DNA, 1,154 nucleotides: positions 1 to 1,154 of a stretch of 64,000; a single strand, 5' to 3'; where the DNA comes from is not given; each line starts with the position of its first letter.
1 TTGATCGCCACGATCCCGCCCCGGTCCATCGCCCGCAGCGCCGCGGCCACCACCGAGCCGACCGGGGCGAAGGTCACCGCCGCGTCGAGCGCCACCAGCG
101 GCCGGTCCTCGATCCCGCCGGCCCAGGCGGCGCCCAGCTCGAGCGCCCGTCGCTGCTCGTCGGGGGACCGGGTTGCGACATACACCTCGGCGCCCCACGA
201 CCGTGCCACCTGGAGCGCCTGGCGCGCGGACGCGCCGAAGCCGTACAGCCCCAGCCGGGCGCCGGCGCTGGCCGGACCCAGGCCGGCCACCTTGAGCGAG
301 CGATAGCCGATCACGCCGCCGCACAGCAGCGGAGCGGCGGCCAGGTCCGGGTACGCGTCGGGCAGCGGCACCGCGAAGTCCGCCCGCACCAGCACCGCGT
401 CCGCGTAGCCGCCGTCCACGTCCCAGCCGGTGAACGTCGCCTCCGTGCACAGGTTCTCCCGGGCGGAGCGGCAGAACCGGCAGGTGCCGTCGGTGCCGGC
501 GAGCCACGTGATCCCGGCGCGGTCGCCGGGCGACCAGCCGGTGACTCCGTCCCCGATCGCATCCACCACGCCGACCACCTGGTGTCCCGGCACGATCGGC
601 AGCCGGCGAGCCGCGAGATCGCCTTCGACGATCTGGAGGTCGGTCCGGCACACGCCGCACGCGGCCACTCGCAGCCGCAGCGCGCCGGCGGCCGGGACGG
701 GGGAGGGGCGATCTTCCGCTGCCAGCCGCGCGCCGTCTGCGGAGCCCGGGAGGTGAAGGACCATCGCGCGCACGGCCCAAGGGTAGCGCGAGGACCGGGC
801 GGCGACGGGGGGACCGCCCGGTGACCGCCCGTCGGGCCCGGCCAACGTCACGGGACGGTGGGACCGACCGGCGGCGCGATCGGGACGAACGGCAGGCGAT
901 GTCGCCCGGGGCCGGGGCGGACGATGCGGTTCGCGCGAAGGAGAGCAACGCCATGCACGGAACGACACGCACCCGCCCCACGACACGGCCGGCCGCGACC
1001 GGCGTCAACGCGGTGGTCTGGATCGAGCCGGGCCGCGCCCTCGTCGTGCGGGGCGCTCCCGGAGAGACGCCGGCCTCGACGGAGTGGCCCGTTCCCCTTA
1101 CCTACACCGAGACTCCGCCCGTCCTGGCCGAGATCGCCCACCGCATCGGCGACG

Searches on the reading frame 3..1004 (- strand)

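Call 29: search_protein_families(library=pfam, proteins=[window:3-1004:-])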
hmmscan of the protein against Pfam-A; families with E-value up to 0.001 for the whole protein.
window:3-1004:- (334 aa): 2 families
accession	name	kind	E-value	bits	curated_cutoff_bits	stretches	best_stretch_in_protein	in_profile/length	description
PF08240.17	ADH_N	-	8.7e-27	93.9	23.5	1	107-216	3-104/104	Alcohol dehydrogenase GroES-like domain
PF00107.32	ADH_zinc_N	-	0.00018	21.9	31.8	1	263-332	6-85/129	Zinc-binding dehydrogenase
